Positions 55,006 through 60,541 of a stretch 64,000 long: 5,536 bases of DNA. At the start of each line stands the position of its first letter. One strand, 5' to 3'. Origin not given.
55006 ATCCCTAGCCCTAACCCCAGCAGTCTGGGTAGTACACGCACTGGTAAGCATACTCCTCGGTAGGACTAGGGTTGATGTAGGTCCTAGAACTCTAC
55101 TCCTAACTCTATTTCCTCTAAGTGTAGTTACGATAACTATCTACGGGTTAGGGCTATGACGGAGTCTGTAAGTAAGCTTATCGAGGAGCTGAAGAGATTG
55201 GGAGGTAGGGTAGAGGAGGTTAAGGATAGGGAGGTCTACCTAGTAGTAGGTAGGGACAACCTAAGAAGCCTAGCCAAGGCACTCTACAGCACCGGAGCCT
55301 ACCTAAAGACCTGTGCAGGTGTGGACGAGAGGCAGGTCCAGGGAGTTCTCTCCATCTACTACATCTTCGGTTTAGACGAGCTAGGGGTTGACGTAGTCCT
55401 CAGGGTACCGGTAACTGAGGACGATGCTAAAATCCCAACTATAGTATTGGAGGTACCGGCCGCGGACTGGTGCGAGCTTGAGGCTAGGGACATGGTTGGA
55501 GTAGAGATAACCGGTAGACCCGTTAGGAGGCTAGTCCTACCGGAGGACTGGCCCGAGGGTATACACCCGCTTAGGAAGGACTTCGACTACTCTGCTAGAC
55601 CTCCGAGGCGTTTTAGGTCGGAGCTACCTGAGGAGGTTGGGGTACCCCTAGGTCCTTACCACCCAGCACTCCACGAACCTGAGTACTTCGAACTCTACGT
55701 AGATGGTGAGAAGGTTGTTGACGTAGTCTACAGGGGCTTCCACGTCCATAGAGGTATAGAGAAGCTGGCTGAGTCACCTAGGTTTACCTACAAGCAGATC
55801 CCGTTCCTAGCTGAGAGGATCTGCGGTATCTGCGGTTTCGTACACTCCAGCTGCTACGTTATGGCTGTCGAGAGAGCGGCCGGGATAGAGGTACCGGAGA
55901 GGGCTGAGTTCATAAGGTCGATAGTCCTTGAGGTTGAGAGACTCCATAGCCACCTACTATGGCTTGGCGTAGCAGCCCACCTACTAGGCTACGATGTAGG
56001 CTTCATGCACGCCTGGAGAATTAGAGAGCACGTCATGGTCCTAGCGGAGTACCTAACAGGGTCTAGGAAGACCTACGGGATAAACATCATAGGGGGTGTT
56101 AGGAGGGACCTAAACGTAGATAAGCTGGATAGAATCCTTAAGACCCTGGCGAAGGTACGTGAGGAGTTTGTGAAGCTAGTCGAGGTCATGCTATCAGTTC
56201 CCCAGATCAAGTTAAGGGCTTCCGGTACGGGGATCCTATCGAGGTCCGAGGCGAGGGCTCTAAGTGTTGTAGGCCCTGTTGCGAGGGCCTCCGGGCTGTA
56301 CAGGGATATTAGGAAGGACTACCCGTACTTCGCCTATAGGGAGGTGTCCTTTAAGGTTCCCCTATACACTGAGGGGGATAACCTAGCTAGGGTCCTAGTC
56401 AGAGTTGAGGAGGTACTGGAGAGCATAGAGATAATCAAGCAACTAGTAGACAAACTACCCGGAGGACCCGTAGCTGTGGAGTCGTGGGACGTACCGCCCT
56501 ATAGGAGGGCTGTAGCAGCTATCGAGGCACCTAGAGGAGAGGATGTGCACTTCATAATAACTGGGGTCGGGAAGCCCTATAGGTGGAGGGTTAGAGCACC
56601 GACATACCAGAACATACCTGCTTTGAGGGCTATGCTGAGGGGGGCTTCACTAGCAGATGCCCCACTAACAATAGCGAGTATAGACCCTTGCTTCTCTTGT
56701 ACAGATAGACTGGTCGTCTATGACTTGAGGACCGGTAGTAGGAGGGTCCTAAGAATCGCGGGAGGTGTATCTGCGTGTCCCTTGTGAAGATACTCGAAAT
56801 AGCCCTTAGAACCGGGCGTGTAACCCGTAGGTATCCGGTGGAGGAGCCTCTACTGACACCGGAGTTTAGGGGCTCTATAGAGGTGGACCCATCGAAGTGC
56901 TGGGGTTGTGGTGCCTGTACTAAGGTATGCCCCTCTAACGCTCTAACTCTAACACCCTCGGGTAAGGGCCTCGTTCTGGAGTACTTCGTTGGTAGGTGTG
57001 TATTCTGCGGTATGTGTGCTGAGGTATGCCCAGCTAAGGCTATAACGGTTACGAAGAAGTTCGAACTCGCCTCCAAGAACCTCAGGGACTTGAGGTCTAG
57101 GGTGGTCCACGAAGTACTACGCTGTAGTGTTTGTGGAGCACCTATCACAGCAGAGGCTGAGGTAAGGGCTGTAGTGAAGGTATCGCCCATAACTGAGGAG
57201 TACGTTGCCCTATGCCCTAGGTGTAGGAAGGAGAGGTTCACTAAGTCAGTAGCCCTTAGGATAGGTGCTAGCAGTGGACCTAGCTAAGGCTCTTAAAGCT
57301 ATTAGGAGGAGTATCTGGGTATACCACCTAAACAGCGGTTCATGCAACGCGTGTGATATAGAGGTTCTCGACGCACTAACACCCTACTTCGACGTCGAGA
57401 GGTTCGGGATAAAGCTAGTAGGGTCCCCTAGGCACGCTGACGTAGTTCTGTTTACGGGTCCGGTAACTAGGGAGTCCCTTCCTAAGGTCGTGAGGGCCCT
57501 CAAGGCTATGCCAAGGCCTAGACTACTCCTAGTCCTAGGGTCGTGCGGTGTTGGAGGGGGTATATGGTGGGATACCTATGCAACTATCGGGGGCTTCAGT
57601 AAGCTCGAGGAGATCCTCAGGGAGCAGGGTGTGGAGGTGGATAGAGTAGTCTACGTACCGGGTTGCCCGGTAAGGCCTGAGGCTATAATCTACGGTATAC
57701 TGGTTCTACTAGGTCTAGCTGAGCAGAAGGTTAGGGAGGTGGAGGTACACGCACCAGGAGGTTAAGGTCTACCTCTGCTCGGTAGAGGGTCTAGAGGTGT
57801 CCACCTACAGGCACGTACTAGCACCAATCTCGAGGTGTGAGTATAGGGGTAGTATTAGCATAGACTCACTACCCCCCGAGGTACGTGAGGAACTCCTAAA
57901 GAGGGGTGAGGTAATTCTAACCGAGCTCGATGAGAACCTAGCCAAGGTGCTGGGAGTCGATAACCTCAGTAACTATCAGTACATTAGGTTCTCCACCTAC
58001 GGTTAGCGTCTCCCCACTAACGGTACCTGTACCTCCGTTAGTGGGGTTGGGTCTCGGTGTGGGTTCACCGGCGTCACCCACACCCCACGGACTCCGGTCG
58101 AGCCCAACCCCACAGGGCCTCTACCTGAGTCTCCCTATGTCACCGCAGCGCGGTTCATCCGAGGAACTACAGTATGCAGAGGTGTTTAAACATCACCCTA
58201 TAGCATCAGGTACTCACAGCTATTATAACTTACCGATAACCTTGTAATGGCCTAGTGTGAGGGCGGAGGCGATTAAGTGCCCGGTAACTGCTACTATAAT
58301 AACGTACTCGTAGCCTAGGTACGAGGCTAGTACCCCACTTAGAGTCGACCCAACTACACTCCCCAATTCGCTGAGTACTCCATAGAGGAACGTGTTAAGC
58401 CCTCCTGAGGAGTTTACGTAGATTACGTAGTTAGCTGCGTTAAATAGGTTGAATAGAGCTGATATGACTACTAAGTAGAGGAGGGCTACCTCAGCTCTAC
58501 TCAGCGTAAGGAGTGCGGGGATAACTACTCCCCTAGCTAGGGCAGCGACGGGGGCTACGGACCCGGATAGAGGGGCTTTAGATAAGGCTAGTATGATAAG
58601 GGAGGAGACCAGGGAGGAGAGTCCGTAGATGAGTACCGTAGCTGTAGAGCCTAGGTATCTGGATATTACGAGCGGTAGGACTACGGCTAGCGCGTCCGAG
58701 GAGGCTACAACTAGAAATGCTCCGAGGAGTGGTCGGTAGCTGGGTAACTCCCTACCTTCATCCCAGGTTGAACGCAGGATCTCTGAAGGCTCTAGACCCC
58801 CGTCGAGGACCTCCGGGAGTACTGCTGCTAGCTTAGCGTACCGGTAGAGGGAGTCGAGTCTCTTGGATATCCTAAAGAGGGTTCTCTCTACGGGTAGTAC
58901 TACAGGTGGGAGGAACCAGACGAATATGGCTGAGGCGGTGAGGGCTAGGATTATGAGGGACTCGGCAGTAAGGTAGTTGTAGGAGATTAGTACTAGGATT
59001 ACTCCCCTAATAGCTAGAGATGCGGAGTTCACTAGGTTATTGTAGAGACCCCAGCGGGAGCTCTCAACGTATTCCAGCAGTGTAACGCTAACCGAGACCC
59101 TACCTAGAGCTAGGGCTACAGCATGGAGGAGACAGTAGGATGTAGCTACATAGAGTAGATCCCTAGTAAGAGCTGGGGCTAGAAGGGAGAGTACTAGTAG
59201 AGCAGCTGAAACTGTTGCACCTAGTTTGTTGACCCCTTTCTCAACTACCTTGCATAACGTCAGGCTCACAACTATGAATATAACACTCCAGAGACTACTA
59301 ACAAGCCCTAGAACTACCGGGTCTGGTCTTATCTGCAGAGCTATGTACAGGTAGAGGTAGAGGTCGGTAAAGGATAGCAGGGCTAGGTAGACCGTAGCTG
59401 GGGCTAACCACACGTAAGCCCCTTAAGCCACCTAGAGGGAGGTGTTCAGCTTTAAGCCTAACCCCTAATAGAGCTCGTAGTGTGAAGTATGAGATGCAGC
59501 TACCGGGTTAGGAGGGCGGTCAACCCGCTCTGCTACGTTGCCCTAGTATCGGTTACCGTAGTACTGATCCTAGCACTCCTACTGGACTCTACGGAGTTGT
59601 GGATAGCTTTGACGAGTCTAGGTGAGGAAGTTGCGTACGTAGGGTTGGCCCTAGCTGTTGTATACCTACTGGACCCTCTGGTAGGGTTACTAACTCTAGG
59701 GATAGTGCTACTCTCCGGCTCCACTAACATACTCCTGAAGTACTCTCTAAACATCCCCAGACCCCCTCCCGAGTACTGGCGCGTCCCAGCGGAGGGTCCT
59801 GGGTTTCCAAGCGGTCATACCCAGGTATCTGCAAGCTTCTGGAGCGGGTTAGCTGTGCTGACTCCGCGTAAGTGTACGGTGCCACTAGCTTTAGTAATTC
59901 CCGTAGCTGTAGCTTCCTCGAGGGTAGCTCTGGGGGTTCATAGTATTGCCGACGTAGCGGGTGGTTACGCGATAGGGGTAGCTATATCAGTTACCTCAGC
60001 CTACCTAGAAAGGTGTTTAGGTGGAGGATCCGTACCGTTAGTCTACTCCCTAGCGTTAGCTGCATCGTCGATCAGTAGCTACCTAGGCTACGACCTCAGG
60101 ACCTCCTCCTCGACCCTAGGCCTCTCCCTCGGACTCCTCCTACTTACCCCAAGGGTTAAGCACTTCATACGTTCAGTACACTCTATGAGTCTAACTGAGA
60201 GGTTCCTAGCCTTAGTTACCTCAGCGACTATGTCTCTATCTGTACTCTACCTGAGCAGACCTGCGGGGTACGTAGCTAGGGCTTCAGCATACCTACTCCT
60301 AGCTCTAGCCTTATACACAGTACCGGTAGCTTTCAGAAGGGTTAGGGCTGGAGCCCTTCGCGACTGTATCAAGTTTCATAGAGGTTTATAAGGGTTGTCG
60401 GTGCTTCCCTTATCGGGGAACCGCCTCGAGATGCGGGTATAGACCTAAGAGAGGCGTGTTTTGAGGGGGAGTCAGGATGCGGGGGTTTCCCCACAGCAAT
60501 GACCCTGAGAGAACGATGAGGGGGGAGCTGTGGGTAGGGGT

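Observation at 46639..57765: Mrp antiporter plus formate-hydrogenlyase-type [NiFe] hydrogenase in which a GltD/SudA-like flavoprotein replaces the substrate dehydrogenase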

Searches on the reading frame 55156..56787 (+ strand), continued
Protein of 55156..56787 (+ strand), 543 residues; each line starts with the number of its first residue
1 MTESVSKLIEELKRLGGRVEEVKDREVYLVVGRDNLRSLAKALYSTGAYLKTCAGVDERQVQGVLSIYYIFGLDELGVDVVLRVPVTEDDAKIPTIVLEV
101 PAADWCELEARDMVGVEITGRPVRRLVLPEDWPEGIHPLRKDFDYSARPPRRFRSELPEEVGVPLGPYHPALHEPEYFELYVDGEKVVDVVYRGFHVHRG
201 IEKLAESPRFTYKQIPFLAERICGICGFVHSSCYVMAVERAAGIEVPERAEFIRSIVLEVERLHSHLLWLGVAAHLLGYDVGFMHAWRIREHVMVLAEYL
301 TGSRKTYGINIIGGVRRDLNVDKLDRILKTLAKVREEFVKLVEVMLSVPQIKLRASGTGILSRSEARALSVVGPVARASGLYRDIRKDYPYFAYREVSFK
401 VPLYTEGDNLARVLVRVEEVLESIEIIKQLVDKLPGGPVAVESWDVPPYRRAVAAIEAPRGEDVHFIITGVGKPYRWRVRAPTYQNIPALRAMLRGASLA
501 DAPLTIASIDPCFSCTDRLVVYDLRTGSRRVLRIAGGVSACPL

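Call 45: find_related_loci(query=A1, collection=metagenome_contigs, flank=10000)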
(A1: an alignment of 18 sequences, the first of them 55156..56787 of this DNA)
Query A1 (543 aa) in metagenome_contigs; peptide patterns used: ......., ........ (x = any residue, [..] = any of these).
599 stretches matched a pattern (row limit reached: there are more); 570 encode a relative of the query (tblastn E <= 1e-3); the best 80 are kept; 80 distinct loci.
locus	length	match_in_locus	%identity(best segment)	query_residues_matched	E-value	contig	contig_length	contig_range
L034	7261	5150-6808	69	1-543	0e+0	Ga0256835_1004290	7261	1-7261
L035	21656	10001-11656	67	1-543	0e+0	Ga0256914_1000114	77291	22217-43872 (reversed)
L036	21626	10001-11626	67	4-537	0e+0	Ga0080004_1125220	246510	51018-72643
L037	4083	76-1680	62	1-528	0e+0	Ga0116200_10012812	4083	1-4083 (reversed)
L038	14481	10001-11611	61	3-531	0e+0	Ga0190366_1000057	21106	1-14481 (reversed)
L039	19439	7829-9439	59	5-539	0e+0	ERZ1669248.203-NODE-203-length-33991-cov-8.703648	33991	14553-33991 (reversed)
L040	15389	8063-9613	61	24-536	0e+0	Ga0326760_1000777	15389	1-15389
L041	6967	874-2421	62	7-521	0e+0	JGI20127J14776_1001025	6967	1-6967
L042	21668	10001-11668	59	1-534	0e+0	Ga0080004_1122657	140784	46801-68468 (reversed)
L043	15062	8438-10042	55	6-530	0e+0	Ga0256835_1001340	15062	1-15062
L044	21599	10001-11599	51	11-534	4e-175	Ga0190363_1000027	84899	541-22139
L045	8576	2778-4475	50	4-542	4e-171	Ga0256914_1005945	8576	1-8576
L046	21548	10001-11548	61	27-539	0e+0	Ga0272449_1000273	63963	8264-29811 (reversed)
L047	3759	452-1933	53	47-532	6e-171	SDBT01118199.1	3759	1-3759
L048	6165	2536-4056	51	34-533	1e-164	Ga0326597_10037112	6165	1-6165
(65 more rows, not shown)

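Call 48: search_protein_families(library=ncbifam, proteins=[window:55156-56787:+], max_evalue=0.00001)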
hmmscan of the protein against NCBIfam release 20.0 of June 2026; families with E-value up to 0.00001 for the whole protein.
window:55156-56787:+ (543 aa): 25 families
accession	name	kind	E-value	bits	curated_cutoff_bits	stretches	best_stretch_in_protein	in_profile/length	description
NF004739.1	PRK06075.1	equivalog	3.2e-90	302.7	360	2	163-450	3-289/384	NADH-quinone oxidoreductase subunit D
NF040602.1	F420_dehyd_FpoD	exception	1.5e-76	257.8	600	1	158-518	5-372/372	F420H2 dehydrogenase subunit FpoD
TIGR01962.1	NuoD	equivalog_domain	1.7e-76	257.6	459.35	2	161-442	3-282/386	NADH dehydrogenase (quinone) subunit D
NF009808.0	PRK13292.1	equivalog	8.5e-74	248.8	1156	2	63-439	295-684/791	NADH-quinone oxidoreductase subunit B/C/D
NF008728.0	PRK11742.1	equivalog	4.4e-70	236.7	840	2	164-450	218-503/598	NADH-quinone oxidoreductase subunit C/D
NF008974.0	PRK12322.1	equivalog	2.9e-69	233.8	522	1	159-513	5-361/366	NADH-quinone oxidoreductase subunit D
NF005649.0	PRK07415.1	equivalog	3.3e-55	187.7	583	1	160-439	10-288/394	NAD(P)H-quinone oxidoreductase subunit H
TIGR03295.1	frhA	equivalog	2.2e-23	82.9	392.5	2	197-360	39-207/412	coenzyme F420 hydrogenase subunit alpha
NF033181.1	NiFeSe_hydrog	equivalog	8.4e-16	57.9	600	1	179-269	19-106/507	nickel-dependent hydrogenase large subunit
TIGR01961.1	NuoC_fam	subfamily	1.7e-15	57.7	122.45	1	34-145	8-120/122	NADH (or F420H2) dehydrogenase, subunit C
NF009141.0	PRK12494.1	equivalog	8.7e-14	51.7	175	1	29-143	46-163/175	NAD(P)H-quinone oxidoreductase subunit J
NF045518.1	H2_NiFeSe_large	exception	1e-13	50.9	780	1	179-269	19-106/485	NiFeSe hydrogenase large subunit HysA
NF004737.0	PRK06074.2-4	equivalog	2.1e-13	50.4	144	1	18-146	13-127/150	NADH-quinone oxidoreductase subunit C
NF040828.1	sulfhyd_ShyA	equivalog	1.2e-12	47.5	700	1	184-334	13-183/415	NAD(P)-dependent hydrogenase/sulfhydrogenase 2 subunit alpha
NF005856.0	PRK07785.1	equivalog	5.5e-11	42.8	224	1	22-143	97-222/246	NADH-quinone oxidoreductase subunit C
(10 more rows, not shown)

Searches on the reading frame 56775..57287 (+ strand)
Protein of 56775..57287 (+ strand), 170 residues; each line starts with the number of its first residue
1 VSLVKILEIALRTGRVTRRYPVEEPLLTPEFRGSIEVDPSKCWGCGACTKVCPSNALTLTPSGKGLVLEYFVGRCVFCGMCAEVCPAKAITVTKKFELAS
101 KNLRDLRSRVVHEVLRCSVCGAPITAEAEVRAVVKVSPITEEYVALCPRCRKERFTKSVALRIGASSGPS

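Call 4: search_protein_families(library=pfam, proteins=[window:56775-57287:+], max_evalue=0.01)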
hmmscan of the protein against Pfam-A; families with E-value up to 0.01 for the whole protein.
window:56775-57287:+ (170 aa): 13 families
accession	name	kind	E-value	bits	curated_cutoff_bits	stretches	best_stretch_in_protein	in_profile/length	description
PF00037.32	Fer4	-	1.2e-14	53.9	21.1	2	35-58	1-24/24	4Fe-4S binding domain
PF12838.12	Fer4_7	-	3.9e-13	50.1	27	2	33-56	29-52/52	4Fe-4S dicluster domain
PF13187.11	Fer4_9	-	1.9e-10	41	27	1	41-90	1-52/52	4Fe-4S dicluster domain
PF13237.11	Fer4_10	-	3.8e-10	40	25.5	1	35-86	2-53/53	4Fe-4S dicluster domain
PF12837.12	Fer4_6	-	8.9e-10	38.5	25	2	35-57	2-24/24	4Fe-4S binding domain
PF14697.11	Fer4_21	-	2.8e-08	34.2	35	1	37-91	3-58/59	4Fe-4S dicluster domain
PF25160.1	LdpA_Fe-S-bd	-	1.2e-07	31.8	27.6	2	48-93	9-46/49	LdpA Fe-S cluster-binding domain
PF13484.11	Fer4_16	-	4.5e-07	31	30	1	41-60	1-20/66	4Fe-4S double cluster binding domain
PF13183.11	Fer4_8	-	9.7e-06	26.5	27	0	38-55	50-67/68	4Fe-4S dicluster domain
PF12797.12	Fer4_2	-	1e-05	25.6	24.5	1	35-54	3-22/22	4Fe-4S binding domain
PF12800.12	Fer4_4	-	0.00032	21.3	24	1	39-53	1-15/17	4Fe-4S binding domain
PF12798.12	Fer4_3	-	0.00052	21.1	27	1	42-56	1-15/15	4Fe-4S binding domain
PF13534.11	Fer4_17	-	0.00058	20.8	22.2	0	41-57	1-17/61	4Fe-4S dicluster domain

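Call 48: search_protein_families(library=ncbifam, proteins=[window:56775-57287:+], max_evalue=0.00001)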
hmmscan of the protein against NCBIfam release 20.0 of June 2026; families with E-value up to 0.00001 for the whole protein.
window:56775-57287:+ (170 aa): 50 families (the best 25 are shown)
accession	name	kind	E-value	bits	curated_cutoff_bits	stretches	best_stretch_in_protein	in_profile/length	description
NF009053.0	PRK12387.1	subfamily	1.8e-36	125.6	204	1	4-155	2-163/180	formate hydrogenlyase complex iron-sulfur subunit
NF006076.0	PRK08222.1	equivalog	1.4e-33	116.3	270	1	4-135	2-135/181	hydrogenase 4 subunit H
TIGR01971.1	NuoI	subfamily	1e-22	80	113.05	1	13-107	11-115/121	NADH-quinone oxidoreductase, chain I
NF006221.0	PRK08348.1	subfamily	4.9e-22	78.1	124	1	14-102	17-104/136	NADH-plastoquinone oxidoreductase subunit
NF040612.1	F420_dehyd_FpoI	exception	1.8e-19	69.9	180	1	11-96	13-105/135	F420H2 dehydrogenase subunit FpoI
NF004541.0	PRK05888.2-2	equivalog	2.9e-18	66.3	217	1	10-106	31-127/168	NADH-quinone oxidoreductase subunit NuoI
NF004542.0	PRK05888.2-3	equivalog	8.7e-18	64.5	248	1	5-102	42-151/203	NADH-quinone oxidoreductase subunit NuoI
NF004540.0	PRK05888.2-1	equivalog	9.2e-18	64.2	215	1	11-106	15-119/139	NADH-quinone oxidoreductase subunit NuoI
NF004537.0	PRK05888.1-3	equivalog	3.2e-17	62.7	163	1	13-106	36-146/204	NADH-quinone oxidoreductase subunit NuoI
NF004544.0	PRK05888.2-6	equivalog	2.6e-14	53.3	457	1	15-143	49-186/220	NADH-quinone oxidoreductase subunit NuoI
NF042909.1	FMH_DH_FwdF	exception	5e-14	52.2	375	2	14-60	231-277/336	tungsten-dependent formylmethanofuran dehydrogenase subunit FwdF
NF010590.0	PRK13984.1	equivalog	5.8e-14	51.1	946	1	26-104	36-122/611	putative oxidoreductase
TIGR00403.1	ndhI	equivalog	9.6e-14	51.4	302.35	1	15-108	37-137/183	NAD(P)H-quinone oxidoreductase subunit I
NF004546.0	PRK05888.3-3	equivalog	1.5e-13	50.6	260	1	13-107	37-141/196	NADH-quinone oxidoreductase subunit NuoI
NF004536.0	PRK05888.1-1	equivalog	1.9e-13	50.1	212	1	6-106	20-130/180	NADH-quinone oxidoreductase subunit NuoI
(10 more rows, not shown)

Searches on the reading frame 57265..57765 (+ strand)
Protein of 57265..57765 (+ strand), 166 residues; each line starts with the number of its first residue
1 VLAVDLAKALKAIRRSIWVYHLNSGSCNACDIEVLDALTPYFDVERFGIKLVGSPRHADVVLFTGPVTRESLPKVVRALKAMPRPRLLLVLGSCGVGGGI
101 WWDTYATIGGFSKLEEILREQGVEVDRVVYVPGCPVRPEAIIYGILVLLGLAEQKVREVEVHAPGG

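Call 4: search_protein_families(library=pfam, proteins=[window:57265-57765:+], max_evalue=0.01)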
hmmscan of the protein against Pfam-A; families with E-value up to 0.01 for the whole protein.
window:57265-57765:+ (166 aa): 1 family
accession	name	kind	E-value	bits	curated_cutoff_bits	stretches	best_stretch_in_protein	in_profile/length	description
PF01058.29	Oxidored_q6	-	9.9e-24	83.9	27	1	27-146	1-126/128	NADH ubiquinone oxidoreductase, 20 Kd subunit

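Call 48: search_protein_families(library=ncbifam, proteins=[window:57265-57765:+], max_evalue=0.00001)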
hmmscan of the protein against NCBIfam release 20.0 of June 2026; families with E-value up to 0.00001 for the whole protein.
window:57265-57765:+ (166 aa): 12 families
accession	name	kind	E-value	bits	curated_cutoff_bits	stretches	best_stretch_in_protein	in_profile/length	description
NF005012.1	PRK06411.1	subfamily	1.1e-28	99.9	116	1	14-149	33-155/166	NADH-quinone oxidoreductase subunit NuoB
TIGR01957.1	nuoB_fam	subfamily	3.1e-26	92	142.7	1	14-148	16-138/145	NADH-quinone oxidoreductase subunit B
NF011394.0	PRK14819.1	equivalog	1.6e-24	86.9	312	1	14-159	30-164/264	NADH-quinone oxidoreductase subunit B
NF011388.0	PRK14813.1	equivalog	2.8e-22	79.5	294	1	27-149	37-150/189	NADH dehydrogenase subunit B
NF011395.0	PRK14820.1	equivalog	1.8e-21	76.7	263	1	13-155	31-160/180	NADH-quinone oxidoreductase subunit B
NF009808.0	PRK13292.1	equivalog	4.6e-21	74.4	1156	1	15-150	25-147/791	NADH-quinone oxidoreductase subunit B/C/D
NF011391.0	PRK14816.1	equivalog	1.7e-20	73.4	283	1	16-148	53-173/196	NADH-quinone oxidoreductase subunit B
NF011393.0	PRK14818.1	equivalog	5.9e-20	71.5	255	1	12-148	26-151/173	NADH dehydrogenase subunit B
NF011390.0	PRK14815.1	equivalog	1.3e-18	67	281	1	14-148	31-153/183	NADH dehydrogenase subunit B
NF011392.0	PRK14817.1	equivalog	3.3e-17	62.7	271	1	16-150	37-158/182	NADH-quinone oxidoreductase subunit B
NF011389.0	PRK14814.1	equivalog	7.4e-16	58.5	285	1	15-148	33-153/186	NADH dehydrogenase subunit B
NF045520.1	H2_NiFeSe_small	exception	4.2e-06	26.3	470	0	87-156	146-213/314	NiFeSe hydrogenase small subunit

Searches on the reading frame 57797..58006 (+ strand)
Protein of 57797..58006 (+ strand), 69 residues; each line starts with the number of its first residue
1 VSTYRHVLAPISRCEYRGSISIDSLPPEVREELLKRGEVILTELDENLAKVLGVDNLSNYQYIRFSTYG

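Call 4: search_protein_families(library=pfam, proteins=[window:57797-58006:+], max_evalue=0.01)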
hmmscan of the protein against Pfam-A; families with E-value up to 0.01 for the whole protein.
window:57797-58006:+ (69 aa): 0 families

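Call 48: search_protein_families(library=ncbifam, proteins=[window:57797-58006:+], max_evalue=0.00001)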
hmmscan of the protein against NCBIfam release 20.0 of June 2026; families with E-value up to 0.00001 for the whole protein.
window:57797-58006:+ (69 aa): 0 families

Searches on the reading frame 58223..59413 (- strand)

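Call 4: search_protein_families(library=pfam, proteins=[window:58223-59413:-], max_evalue=0.01)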
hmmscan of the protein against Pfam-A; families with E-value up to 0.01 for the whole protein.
window:58223-59413:- (396 aa): 1 family
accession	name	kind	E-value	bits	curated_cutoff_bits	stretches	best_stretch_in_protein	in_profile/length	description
PF07690.21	MFS_1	-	0.0019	17.6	33.4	0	20-332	19-319/347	Major Facilitator Superfamily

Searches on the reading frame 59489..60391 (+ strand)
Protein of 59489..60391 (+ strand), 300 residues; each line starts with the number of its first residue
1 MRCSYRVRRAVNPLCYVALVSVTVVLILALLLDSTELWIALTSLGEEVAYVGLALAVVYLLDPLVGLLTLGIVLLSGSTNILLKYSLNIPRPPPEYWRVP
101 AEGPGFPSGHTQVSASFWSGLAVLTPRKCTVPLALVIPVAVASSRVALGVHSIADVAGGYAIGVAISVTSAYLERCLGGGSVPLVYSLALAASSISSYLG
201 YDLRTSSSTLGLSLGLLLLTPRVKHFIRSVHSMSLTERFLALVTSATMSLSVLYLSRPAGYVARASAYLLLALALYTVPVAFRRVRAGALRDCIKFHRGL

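Call 33: search_protein_families(library=pfam, proteins=[window:59489-60391:+], max_evalue=0.001)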
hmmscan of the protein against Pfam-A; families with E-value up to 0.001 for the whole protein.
window:59489-60391:+ (300 aa): 2 families
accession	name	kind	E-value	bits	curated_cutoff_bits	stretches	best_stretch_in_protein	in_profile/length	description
PF01569.27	PAP2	-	2.8e-13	50.2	27.2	1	69-170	5-121/130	PAP2 superfamily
PF14378.12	PAP2_3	-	3.8e-05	24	27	1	106-167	127-188/190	PAP2 superfamily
